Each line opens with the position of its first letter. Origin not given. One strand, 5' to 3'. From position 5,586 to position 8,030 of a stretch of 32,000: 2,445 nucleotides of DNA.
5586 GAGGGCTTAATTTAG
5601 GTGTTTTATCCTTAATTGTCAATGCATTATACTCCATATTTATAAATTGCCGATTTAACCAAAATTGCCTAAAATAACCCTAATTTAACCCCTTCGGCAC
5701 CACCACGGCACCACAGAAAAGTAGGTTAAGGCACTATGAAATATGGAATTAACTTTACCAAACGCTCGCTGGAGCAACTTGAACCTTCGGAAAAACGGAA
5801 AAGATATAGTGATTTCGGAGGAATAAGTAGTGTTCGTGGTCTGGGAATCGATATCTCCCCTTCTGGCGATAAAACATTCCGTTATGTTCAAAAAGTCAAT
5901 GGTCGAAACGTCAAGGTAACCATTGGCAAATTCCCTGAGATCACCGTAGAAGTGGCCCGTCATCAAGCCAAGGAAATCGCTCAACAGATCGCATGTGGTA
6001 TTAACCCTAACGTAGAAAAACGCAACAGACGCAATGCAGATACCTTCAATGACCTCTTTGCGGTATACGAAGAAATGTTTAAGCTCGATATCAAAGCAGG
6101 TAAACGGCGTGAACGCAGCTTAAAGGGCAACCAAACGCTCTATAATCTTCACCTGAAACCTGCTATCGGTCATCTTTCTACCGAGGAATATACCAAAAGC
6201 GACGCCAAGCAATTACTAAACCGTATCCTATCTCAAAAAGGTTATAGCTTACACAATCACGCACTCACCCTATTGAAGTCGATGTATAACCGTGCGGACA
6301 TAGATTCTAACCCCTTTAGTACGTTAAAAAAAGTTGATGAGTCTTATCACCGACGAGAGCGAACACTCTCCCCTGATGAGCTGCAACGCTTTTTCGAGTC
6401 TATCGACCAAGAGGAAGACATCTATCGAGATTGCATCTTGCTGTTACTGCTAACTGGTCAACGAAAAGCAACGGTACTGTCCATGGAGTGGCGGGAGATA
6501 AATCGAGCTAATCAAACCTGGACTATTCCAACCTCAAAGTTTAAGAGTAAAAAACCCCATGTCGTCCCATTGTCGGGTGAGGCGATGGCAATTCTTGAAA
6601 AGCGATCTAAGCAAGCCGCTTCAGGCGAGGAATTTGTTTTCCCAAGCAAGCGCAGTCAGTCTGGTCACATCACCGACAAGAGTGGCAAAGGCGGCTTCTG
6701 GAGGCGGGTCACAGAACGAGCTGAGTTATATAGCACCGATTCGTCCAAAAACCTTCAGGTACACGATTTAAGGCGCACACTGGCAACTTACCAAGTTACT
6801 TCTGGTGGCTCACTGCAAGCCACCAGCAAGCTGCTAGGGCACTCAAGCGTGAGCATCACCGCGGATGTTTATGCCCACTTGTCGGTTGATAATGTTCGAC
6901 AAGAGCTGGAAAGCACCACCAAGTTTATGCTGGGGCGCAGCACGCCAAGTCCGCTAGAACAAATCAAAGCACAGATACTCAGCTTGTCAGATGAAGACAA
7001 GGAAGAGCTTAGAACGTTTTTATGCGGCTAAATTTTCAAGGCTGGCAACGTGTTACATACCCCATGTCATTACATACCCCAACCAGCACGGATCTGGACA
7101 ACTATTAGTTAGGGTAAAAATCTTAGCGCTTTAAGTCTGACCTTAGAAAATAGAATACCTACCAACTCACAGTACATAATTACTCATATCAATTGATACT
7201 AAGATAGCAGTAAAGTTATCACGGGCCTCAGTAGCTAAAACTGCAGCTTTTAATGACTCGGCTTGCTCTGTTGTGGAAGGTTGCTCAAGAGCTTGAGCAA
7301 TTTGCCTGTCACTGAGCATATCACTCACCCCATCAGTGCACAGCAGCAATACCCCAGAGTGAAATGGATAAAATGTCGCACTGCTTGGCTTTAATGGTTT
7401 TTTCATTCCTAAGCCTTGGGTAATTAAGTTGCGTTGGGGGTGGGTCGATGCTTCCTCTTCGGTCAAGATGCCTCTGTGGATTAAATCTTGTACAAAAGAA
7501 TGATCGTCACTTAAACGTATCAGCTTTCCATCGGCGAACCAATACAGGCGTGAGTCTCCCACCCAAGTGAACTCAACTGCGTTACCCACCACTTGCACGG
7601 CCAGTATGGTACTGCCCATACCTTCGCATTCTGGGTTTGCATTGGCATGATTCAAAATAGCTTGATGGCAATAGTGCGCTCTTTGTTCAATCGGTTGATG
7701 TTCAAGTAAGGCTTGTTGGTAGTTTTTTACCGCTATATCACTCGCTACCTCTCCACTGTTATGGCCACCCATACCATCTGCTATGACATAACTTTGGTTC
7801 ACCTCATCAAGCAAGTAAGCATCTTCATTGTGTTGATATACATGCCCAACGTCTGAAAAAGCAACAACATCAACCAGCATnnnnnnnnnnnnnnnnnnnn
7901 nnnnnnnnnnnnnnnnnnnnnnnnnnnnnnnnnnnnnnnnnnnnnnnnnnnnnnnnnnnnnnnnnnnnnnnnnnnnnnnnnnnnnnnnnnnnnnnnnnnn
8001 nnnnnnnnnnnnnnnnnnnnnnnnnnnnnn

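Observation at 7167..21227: Candidate multi-gene conflict/signalling system: Hsp70-like ATPase, PP2C, two paralogous receptor kinases, degenerate-GTPase membrane protein and Ala/Gln/Ser protein, coupled to a DGR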

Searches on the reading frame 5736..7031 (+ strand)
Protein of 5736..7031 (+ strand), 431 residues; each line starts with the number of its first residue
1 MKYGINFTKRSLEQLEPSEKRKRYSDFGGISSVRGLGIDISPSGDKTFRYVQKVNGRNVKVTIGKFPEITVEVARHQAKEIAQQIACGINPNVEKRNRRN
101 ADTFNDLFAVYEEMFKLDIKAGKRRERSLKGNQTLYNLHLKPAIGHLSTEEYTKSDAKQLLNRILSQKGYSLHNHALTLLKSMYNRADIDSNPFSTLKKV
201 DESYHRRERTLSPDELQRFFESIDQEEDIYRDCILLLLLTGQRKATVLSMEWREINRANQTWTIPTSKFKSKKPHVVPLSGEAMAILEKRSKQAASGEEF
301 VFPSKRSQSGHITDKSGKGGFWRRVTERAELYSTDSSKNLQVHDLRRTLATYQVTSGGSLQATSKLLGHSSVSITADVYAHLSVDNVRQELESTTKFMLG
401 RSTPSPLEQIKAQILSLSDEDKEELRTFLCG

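Call 3: search_protein_families(library=pfam, proteins=[window:5736-7031:+], max_evalue=0.01)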
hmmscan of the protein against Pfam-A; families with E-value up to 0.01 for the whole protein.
window:5736-7031:+ (431 aa): 2 families
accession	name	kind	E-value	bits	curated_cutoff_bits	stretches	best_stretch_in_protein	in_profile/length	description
PF00589.27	Phage_integrase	-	3.6e-25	89.2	27.1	1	210-383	2-169/172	Phage integrase family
PF13356.12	Arm-DNA-bind_3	-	3.5e-14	53.1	27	1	7-97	1-82/83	Arm DNA-binding domain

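Call 4: search_protein_families(library=padloc, proteins=[window:5736-7031:+], max_evalue=0.01)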
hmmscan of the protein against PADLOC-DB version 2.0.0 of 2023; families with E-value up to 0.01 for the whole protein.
window:5736-7031:+ (431 aa): 0 families

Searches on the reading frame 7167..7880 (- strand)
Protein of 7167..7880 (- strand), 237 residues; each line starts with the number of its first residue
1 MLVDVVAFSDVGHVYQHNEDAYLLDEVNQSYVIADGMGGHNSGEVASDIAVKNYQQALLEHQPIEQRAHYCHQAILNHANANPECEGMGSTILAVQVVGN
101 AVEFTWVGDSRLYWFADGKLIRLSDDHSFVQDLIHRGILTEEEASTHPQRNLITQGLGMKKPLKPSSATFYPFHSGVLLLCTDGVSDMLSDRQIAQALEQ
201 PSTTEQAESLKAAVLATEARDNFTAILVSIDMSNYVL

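Call 3: search_protein_families(library=pfam, proteins=[window:7167-7880:-], max_evalue=0.01)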
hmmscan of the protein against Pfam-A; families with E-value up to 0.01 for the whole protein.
window:7167-7880:- (237 aa): 2 families
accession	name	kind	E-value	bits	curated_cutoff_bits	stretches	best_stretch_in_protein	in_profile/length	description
PF13672.11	PP2C_2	-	9.6e-14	51.9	24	1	16-209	10-199/209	Protein phosphatase 2C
PF00481.26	PP2C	-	1.9e-08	34.7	20.3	1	23-128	29-141/255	Protein phosphatase 2C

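Call 4: search_protein_families(library=padloc, proteins=[window:7167-7880:-], max_evalue=0.01)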
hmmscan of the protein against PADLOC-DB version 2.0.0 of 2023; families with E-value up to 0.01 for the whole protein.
window:7167-7880:- (237 aa): 3 families
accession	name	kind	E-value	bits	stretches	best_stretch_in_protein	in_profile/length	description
PDLC04518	PDC-M21C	-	6.8e-10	36.6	1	1-216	1-217/243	-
PDLC02222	PP2C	-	0.00088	16.7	1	16-188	17-190/242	-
PDLC04519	PDC-M21C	-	0.0045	14.6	1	10-186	9-183/224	-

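Call 11: search_protein_families(library=ncbifam, proteins=[window:7167-7880:-], max_evalue=0.01)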
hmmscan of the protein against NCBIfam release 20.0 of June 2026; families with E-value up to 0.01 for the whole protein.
window:7167-7880:- (237 aa): 2 families
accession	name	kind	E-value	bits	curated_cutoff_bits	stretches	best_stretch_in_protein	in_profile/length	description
NF033484.1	Stp1_PP2C_phos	equivalog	2.5e-60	203.9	230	1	9-228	2-231/232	Stp1/IreP family PP2C-type Ser/Thr phosphatase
NF011149.0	PRK14559.1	equivalog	8.3e-25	87.6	374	1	3-231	372-632/642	serine/threonine phosphatase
